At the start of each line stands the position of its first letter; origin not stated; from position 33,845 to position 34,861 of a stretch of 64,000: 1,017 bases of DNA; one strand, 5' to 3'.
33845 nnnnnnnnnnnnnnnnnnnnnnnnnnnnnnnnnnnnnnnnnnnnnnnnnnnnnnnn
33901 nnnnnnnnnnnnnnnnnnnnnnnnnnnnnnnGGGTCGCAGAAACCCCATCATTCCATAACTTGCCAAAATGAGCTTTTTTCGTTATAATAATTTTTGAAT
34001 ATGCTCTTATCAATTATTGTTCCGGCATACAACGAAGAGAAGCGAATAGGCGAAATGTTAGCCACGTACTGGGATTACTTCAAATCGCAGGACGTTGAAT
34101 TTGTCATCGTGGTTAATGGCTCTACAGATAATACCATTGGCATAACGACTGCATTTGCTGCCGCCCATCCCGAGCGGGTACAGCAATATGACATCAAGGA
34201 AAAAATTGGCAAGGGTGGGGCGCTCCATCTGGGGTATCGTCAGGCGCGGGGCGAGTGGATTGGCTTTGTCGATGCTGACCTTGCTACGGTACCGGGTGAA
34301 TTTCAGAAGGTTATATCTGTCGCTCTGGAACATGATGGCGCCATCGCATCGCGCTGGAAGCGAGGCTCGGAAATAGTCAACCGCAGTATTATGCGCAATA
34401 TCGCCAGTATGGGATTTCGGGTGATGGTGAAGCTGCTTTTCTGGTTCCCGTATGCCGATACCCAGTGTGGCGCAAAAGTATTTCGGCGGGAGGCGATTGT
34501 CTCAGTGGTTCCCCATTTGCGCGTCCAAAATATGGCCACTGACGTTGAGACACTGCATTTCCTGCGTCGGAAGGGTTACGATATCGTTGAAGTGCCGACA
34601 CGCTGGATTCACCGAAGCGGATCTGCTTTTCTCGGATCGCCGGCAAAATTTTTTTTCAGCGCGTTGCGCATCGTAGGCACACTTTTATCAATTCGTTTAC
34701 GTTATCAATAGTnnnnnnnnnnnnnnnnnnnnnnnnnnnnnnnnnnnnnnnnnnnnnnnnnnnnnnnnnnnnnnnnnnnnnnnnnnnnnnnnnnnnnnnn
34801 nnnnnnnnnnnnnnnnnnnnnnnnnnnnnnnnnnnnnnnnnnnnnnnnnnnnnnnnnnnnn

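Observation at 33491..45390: Two polyprenol-phosphate GT2 modules plus GtrA, DUF2304 and GT-C-like membrane proteins: an extracytoplasmic glycosylation system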

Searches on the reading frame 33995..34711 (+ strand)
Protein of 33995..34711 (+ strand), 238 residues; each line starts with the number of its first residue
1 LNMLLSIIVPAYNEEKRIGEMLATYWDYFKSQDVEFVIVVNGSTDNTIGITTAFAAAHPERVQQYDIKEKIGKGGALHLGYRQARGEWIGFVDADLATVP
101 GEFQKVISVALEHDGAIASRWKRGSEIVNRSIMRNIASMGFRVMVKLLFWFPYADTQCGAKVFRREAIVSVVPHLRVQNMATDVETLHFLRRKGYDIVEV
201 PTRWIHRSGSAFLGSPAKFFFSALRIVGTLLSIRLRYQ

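Call 4: search_protein_families(library=pfam, proteins=[window:33995-34711:+], max_evalue=0.01)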
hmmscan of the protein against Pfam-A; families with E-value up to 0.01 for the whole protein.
window:33995-34711:+ (238 aa): 4 families
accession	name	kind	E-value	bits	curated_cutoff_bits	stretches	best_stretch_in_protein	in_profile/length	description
PF00535.33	Glycos_transf_2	-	3.1e-25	89.5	23.3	1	6-168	1-164/168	Glycosyl transferase family 2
PF13641.12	Glyco_tranf_2_3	-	1.3e-13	52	27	1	5-129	3-133/230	Glycosyltransferase like family 2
PF10111.15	Glyco_tranf_2_2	-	1.6e-08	34.8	27.3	1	6-110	1-106/276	Glycosyltransferase like family 2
PF13704.12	Glyco_tranf_2_4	-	0.0037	18.2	27.5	1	13-95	2-81/98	Glycosyl transferase family 2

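Call 8: search_protein_families(library=ncbifam, proteins=[window:33995-34711:+], max_evalue=0.1)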
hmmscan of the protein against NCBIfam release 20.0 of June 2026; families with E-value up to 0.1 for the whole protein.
window:33995-34711:+ (238 aa): 24 families
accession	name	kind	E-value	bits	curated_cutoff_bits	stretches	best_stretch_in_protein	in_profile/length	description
TIGR04283.1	glyco_like_mftF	equivalog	3.1e-14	53.1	182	1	5-138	1-122/221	TIGR04283 family arsenosugar biosynthesis glycosyltransferase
NF007482.0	PRK10073.1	equivalog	5.8e-14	51.8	423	1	3-118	6-118/334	glycosyltransferase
NF047588.1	GlcsyltransPgfSStrep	equivalog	1.5e-12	47.4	500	1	3-171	1-167/308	glycosyltransferase PgfS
NF010496.0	PRK13915.1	equivalog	2.1e-12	46.7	262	1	4-107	32-138/307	glucosyl-3-phosphoglycerate synthase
NF038302.1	EPS_HpsE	equivalog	2.2e-11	43.3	300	1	5-136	3-139/307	hormogonium polysaccharide biosynthesis glycosyltransferase HpsE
NF007986.1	PRK10714.1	equivalog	1.3e-10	40.8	529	1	5-171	8-172/316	undecaprenyl-phosphate 4-deoxy-4-formamido-L-arabinose transferase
TIGR03937.1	PgaC_IcaA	equivalog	1.4e-10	40.7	422.3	1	4-96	46-136/407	poly-beta-1,6-N-acetyl-D-glucosamine synthase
NF047683.1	TeichurnBiosyTuaG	equivalog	1.6e-09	37.8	400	1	3-117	6-118/252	teichuronic acid biosynthesis protein TuaG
NF041875.1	EPS_EpsD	equivalog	1.7e-08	34.3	370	1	5-104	1-98/325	exopolysaccharide biosynthesis glycosyltransferase EpsD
NF045692.1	OglycostaseCruG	equivalog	9.2e-08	31.4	600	1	5-114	43-156/386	2'-O-glycosyltransferase CruG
TIGR04182.1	glyco_TIGR04182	equivalog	3.6e-07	29.8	325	1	6-209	3-195/293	S-layer glycoprotein N-glycosyltransferase AglJ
TIGR03965.1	mycofact_glyco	equivalog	6.1e-07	28.7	280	1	6-106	77-175/467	mycofactocin biosynthesis glycosyltransferase MftF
TIGR03111.1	glyc2_xrt_Gpos1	hypoth_equivalog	7.9e-06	24.9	363.95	1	5-144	51-187/439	TIGR03111 family XrtG-associated glycosyltransferase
NF053739.1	GlytfEpsEBac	equivalog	6.5e-05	22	450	1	6-108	4-105/265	glycosyltransferase EpsE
NF058614.1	PPMAGASynPpgS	equivalog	0.00011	21.7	370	1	7-203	4-195/226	polyprenyl-phospho-N-acetylgalactosaminyl synthase PpgS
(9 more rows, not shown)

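Call 24: search_solved_structures(query=window:33995-34711:+, max_evalue=0.001)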
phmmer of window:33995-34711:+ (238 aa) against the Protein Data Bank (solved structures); distinct sequences matched with E-value up to 0.001: 24.
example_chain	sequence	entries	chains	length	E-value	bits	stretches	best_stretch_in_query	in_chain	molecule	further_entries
5mlz_A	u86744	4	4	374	5.7e-11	45.7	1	2-171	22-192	Dolichol monophosphate mannose synthase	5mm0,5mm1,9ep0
2z87_A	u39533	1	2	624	8.9e-11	45.1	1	4-101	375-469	Chondroitin synthase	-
2z86_A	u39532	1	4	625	8.9e-11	45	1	4-101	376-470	Chondroitin synthase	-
9hwj_A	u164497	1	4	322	7.9e-08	35.4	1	5-182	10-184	Undecaprenyl-phosphate 4-deoxy-4-formamido-L-arabinose transferase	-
6yv7_B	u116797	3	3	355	3e-07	33.5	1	5-96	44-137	Glycosyl transferase, family 2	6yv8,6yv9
6yv7_A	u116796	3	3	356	3e-07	33.5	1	5-96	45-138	Glycosyl transferase, family 2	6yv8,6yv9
6p61_A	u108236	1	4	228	4.9e-07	32.8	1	5-96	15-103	Glycosyltransferase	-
5tze_C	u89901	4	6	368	5.2e-07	32.7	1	4-96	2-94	Glycosyl transferase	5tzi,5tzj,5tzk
5tz8_A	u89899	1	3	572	1e-06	31.8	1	4-96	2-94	Glycosyl transferase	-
9bhc_C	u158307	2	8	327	7.4e-06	29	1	5-182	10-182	Undecaprenyl-phosphate 4-deoxy-4-formamido-L-arabinose transferase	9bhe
9jma_A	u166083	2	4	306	8.9e-06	28.7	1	3-100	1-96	GalNAc(5)-diNAcBac-PP-undecaprenol beta-1,3-glucosyltransferase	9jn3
8vxh_A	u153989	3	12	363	9.8e-06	28.6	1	5-181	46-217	Undecaprenyl-phosphate 4-deoxy-4-formamido-L-arabinose transferase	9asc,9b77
5hea_A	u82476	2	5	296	2e-05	27.6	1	4-96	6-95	Putative glycosyltransferase (GalT1)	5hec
3bcv_A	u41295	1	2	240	2.1e-05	27.5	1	5-109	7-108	Putative glycosyltransferase protein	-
3ckj_A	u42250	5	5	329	2.8e-05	27.1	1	4-99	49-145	Putative uncharacterized protein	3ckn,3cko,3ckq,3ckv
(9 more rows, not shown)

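Call 70: find_homologous_proteins(query=window:33995-34711:+, max_evalue=1e-10)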
Query window:33995-34711:+ (238 aa): 6867 proteins with E <= 1e-10 among 8000 candidates; the best 120 are listed.
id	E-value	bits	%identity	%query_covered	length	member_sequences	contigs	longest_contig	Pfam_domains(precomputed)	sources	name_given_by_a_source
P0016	2.6e-153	526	100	99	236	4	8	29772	PF10111.15,PF13641.13,PF00535.33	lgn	-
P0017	3.9e-97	342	66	98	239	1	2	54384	PF10111.15,PF13641.13,PF00535.33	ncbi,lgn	-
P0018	5.1e-95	335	63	98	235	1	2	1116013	PF10111.15,PF13641.13,PF00535.33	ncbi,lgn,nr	ncbi:MAG: glycosyltransferase family 2 protein [Candidatus Kerfeldbacteria bacterium]|nr:glycosyltra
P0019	1.1e-94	334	65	98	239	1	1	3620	PF10111.15,PF13641.13,PF00535.33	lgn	-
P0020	1.2e-94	334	65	98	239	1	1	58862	PF10111.15,PF13641.13,PF00535.33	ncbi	-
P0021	6.2e-92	325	65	98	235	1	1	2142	PF10111.15,PF13641.13,PF00535.33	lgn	-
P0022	1.0e-78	282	53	98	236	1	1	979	PF10111.15,PF13641.13,PF00535.33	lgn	-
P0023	6.8e-77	276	55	98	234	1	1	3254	PF10111.15,PF13641.13,PF00535.33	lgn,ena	-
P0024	6.5e-76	273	53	98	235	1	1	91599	PF10111.15,PF13641.13,PF00535.33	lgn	-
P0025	9.7e-76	272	53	98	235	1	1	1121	PF10111.15,PF13641.13,PF00535.33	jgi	jgi:glycosyltransferase involved in cell wall biosynthesis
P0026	2.5e-75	271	53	98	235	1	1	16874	PF10111.15,PF13641.13,PF00535.33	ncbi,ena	-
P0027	5.3e-75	270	52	98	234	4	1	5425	PF10111.15,PF13641.13,PF00535.33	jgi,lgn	jgi:glycosyltransferase involved in cell wall biosynthesis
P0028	1.9e-74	268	52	98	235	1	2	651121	PF10111.15,PF13641.13,PF00535.33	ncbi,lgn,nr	ncbi:MAG: glycosyltransferase family 2 protein [Patescibacteria group bacterium]|nr:glycosyltransfer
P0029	2.7e-74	268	51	98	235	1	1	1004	PF10111.15,PF13641.13,PF00535.33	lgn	-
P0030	3.0e-74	268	52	98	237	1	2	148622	PF10111.15,PF13641.13,PF00535.33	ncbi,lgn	-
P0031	4.5e-74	267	51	98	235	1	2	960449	PF10111.15,PF13641.13,PF00535.33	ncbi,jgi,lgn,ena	ncbi:MAG: dolichyl-phosphate beta-glucosyltransferase [Patescibacteria group bacterium]|jgi:glycosyl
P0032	6.4e-74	266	53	98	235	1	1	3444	PF10111.15,PF13641.13,PF00535.33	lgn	-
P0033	3.6e-73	264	51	99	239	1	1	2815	PF10111.15,PF13641.13,PF00535.33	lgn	-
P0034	1.3e-72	262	51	98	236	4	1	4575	PF10111.15,PF13641.13,PF00535.33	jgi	-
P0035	1.3e-72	262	51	99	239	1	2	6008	PF10111.15,PF13641.13,PF00535.33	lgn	-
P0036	2.9e-72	261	51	98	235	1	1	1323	PF10111.15,PF13641.13,PF00535.33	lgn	-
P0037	7.8e-72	260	52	98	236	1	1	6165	PF10111.15,PF13641.13,PF00535.33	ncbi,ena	-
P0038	1.8e-71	258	53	98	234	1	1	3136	PF10111.15,PF13641.13,PF00535.33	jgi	jgi:glycosyltransferase involved in cell wall biosynthesis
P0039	2.0e-71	258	48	98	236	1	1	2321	PF10111.15,PF13641.13,PF00535.33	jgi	-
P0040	8.2e-71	256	47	99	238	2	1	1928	PF10111.15,PF13641.13,PF00535.33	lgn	-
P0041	1.2e-70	256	49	99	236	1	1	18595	PF10111.15,PF13641.13,PF00535.33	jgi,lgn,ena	-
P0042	4.6e-70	254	48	99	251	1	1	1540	PF10111.15,PF13641.13,PF00535.33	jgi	-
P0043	7.9e-70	253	51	98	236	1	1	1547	PF10111.15,PF13641.13,PF00535.33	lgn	-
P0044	8.3e-70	253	50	98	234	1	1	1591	PF10111.15,PF13641.13,PF00535.33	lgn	-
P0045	1.1e-69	253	48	98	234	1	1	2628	PF10111.15,PF13641.13,PF00535.33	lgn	-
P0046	1.0e-68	249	50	98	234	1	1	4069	PF10111.15,PF13641.13,PF00535.33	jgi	-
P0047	1.6e-68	249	51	98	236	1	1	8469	PF10111.15,PF13641.13,PF00535.33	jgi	jgi:glycosyltransferase involved in cell wall biosynthesis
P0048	4.1e-68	247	47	99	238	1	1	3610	PF10111.15,PF13641.13,PF00535.33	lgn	-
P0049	6.5e-68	247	51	98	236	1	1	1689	PF10111.15,PF13641.13,PF00535.33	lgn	-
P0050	1.2e-67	246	47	99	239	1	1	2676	PF10111.15,PF13641.13,PF00535.33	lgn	-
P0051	1.2e-67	246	50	98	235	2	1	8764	PF10111.15,PF13641.13,PF00535.33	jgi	jgi:glycosyltransferase involved in cell wall biosynthesis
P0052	2.7e-67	245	49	98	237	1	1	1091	PF10111.15,PF13641.13,PF00535.33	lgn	-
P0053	3.7e-67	244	47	99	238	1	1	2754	PF10111.15,PF13641.13,PF00535.33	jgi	-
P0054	4.9e-67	244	49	95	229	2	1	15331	PF10111.15,PF13641.13,PF00535.33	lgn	-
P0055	6.0e-67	244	50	98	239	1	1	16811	PF10111.15,PF13641.13,PF00535.33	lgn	-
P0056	1.3e-66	243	48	98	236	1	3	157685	PF10111.15,PF13641.13,PF00535.33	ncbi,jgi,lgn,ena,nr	ncbi:glycosyltransferase [Patescibacteria group bacterium]|nr:glycosyltransferase [Patescibacteria g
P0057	8.9e-66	240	48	99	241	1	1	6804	PF10111.15,PF13641.13,PF00535.33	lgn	-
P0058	4.1e-65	238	46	97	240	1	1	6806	PF10111.15,PF13641.13,PF00535.33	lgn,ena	-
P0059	4.1e-65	238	49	98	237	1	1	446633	PF10111.15,PF13641.13,PF00535.33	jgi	-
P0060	1.3e-64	236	49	98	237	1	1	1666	PF10111.15,PF13641.13,PF00535.33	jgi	jgi:glycosyltransferase involved in cell wall biosynthesis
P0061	5.4e-64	234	49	98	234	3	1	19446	PF10111.15,PF13641.13,PF00535.33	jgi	-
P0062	1.4e-63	233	46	98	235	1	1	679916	PF10111.15,PF13641.13,PF00535.33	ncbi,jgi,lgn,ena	ncbi:MAG: dolichyl-phosphate beta-glucosyltransferase [Patescibacteria group bacterium]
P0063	4.3e-63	231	46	99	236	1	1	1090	PF10111.15,PF13641.13,PF00535.33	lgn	-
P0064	6.8e-63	230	49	90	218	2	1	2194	PF10111.15,PF13641.13,PF00535.33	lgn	-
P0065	7.3e-63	230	48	94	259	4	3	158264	PF13641.13,PF00535.33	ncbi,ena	-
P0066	9.6e-63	230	48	98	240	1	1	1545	PF10111.15,PF13641.13,PF00535.33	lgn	-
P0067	1.1e-62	230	47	99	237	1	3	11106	PF10111.15,PF13641.13,PF00535.33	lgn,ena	-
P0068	4.5e-62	228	48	98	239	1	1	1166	PF10111.15,PF13641.13,PF00535.33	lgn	-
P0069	7.2e-62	227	48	97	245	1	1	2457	PF13641.13,PF00535.33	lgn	-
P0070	1.7e-61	226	48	99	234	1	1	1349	PF10111.15,PF13641.13,PF00535.33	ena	-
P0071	3.8e-61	225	47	98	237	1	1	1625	PF10111.15,PF13641.13,PF00535.33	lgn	-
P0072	1.4e-60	223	46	98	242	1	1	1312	PF10111.15,PF13641.13,PF00535.33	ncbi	-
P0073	1.5e-60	223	47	98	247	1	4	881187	PF10111.15,PF13641.13,PF00535.33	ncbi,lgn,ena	-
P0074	2.0e-60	222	45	98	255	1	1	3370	PF10111.15,PF13641.13,PF00535.33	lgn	-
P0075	4.1e-60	221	46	98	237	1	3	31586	PF10111.15,PF13641.13,PF00535.33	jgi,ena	-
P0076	4.1e-60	221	48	97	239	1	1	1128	PF10111.15,PF13641.13,PF00535.33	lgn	-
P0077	6.7e-60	221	48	98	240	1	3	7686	PF10111.15,PF13641.13,PF00535.33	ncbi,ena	-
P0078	7.1e-60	221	47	98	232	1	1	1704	PF10111.15,PF13641.13,PF00535.33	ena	-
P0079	1.3e-59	220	45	97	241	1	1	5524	PF10111.15,PF13641.13,PF00535.33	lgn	-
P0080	3.7e-59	218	48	99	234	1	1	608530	PF10111.15,PF13641.13,PF00535.33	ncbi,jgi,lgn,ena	ncbi:MAG: dolichyl-phosphate beta-glucosyltransferase [Patescibacteria group bacterium]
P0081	5.3e-59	218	47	97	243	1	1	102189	PF10111.15,PF13641.13,PF00535.33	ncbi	ncbi:MAG: dolichyl-phosphate beta-glucosyltransferase [Patescibacteria group bacterium]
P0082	1.1e-58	217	47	97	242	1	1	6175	PF10111.15,PF13641.13,PF00535.33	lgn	-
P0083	1.3e-58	216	47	97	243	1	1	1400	PF13641.13,PF00535.33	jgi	-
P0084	1.5e-58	216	48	97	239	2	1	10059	PF10111.15,PF13641.13,PF00535.33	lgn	-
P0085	2.5e-58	215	44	95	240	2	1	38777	PF13641.13,PF00535.33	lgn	-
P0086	3.6e-58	215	45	97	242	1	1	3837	PF10111.15,PF13641.13,PF00535.33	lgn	-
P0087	7.1e-58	214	46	97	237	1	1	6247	PF10111.15,PF13641.13,PF00535.33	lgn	-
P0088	7.8e-58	214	48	97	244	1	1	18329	PF10111.15,PF13641.13,PF00535.33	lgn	-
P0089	1.3e-57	213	46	97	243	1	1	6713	PF10111.15,PF13641.13,PF00535.33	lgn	-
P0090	1.3e-57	213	47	99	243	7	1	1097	PF13641.13,PF00535.33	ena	-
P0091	1.5e-57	213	47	97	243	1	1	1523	PF10111.15,PF13641.13,PF00535.33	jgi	jgi:glycosyltransferase involved in cell wall biosynthesis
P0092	3.4e-57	212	44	97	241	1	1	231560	PF10111.15,PF13641.13,PF00535.33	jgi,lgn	jgi:glycosyltransferase involved in cell wall biosynthesis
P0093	6.5e-57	211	46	98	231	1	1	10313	PF10111.15,PF13641.13,PF00535.33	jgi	-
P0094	7.0e-57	211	42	97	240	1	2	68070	PF10111.15,PF13641.13,PF00535.33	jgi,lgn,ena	-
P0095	8.9e-57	210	46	96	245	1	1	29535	PF10111.15,PF13641.13,PF00535.33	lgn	-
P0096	9.0e-57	210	46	99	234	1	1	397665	PF10111.15,PF13641.13,PF00535.33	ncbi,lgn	-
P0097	9.4e-57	210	44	98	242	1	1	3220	PF13641.13,PF00535.33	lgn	-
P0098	9.5e-57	210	44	99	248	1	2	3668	PF10111.15,PF13641.13,PF00535.33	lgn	-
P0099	1.1e-56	210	47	97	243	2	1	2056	PF13641.13,PF00535.33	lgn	-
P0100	1.1e-56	210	46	98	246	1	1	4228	PF10111.15,PF13641.13,PF00535.33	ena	-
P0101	1.3e-56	210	43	99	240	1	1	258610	PF10111.15,PF13641.13,PF00535.33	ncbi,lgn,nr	ncbi:MAG: glycosyltransferase family 2 protein [Patescibacteria group bacterium]|nr:glycosyltransfer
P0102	1.5e-56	210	46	97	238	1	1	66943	PF10111.15,PF13641.13,PF00535.33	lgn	-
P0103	1.9e-56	209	47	97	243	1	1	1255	PF13641.13,PF00535.33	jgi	jgi:glycosyltransferase involved in cell wall biosynthesis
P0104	3.8e-56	208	46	99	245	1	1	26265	PF10111.15,PF13641.13,PF00535.33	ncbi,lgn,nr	ncbi:MAG: glycosyltransferase family 2 protein [bacterium]|nr:glycosyltransferase family 2 protein [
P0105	4.2e-56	208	48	97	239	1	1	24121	PF10111.15,PF13641.13,PF00535.33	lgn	-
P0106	5.5e-56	208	47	97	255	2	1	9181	PF10111.15,PF13641.13,PF00535.33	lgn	-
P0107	5.8e-56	208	46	98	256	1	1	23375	PF10111.15,PF13641.13,PF00535.33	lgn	-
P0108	8.7e-56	207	47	97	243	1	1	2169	PF10111.15,PF13641.13,PF00535.33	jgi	jgi:glycosyltransferase involved in cell wall biosynthesis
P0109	9.1e-56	207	46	99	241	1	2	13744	PF13641.13,PF00535.33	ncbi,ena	ncbi:MAG: glycosyltransferase [Patescibacteria group bacterium]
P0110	9.1e-56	207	44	94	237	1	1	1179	PF10111.15,PF13641.13,PF00535.33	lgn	-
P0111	9.2e-56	207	45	99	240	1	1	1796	PF10111.15,PF13641.13,PF00535.33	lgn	-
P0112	9.8e-56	207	45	97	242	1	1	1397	PF10111.15,PF13641.13,PF00535.33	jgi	-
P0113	1.3e-55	207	47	97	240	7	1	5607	PF10111.15,PF13641.13,PF00535.33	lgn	-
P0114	1.6e-55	206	48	90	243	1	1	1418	PF10111.15,PF13641.13,PF00535.33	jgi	jgi:glycosyltransferase involved in cell wall biosynthesis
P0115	1.8e-55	206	44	97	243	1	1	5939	PF10111.15,PF13641.13,PF00535.33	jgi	jgi:glycosyltransferase involved in cell wall biosynthesis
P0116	2.0e-55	206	47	97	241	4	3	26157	PF10111.15,PF13641.13,PF00535.33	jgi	jgi:glycosyltransferase involved in cell wall biosynthesis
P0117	2.9e-55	205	45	97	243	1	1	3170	PF10111.15,PF13641.13,PF00535.33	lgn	-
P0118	4.7e-55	205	45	99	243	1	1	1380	PF10111.15,PF13641.13,PF00535.33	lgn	-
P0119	5.3e-55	205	47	97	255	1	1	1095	PF10111.15,PF13641.13,PF00535.33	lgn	-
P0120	6.7e-55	204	47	97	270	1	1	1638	PF10111.15,PF13641.13,PF00535.33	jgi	-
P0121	7.5e-55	204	40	97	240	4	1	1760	PF10111.15,PF13641.13,PF00535.33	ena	-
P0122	9.0e-55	204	46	97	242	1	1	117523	PF13641.13,PF00535.33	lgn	-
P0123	1.6e-54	203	44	97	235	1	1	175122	PF10111.15,PF13641.13,PF00535.33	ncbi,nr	ncbi:MAG: glycosyltransferase family 2 protein [bacterium]|nr:glycosyltransferase family 2 protein [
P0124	1.7e-54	203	46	97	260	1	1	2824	PF10111.15,PF13641.13,PF00535.33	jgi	jgi:glycosyltransferase involved in cell wall biosynthesis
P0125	1.8e-54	203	47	97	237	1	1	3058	PF13641.13,PF00535.33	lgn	-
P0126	2.5e-54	202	46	97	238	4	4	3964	PF10111.15,PF13641.13,PF00535.33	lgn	-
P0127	2.6e-54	202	46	97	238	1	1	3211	PF10111.15,PF13641.13,PF00535.33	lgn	-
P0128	3.1e-54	202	42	99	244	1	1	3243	PF10111.15,PF13641.13,PF00535.33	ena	-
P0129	3.5e-54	202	45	97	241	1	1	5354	PF10111.15,PF13641.13,PF00535.33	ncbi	-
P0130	3.7e-54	202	45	97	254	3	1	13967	PF10111.15,PF13641.13,PF00535.33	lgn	-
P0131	5.6e-54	201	45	97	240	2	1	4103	PF10111.15,PF13641.13,PF00535.33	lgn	-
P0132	6.1e-54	201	45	97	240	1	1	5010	PF10111.15,PF13641.13,PF00535.33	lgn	-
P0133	9.9e-54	200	45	98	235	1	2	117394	PF10111.15,PF13641.13,PF00535.33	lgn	-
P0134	1.1e-53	200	47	97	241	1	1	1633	PF10111.15,PF13641.13,PF00535.33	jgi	jgi:glycosyltransferase involved in cell wall biosynthesis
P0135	1.4e-53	200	46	97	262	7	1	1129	PF10111.15,PF13641.13,PF00535.33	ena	-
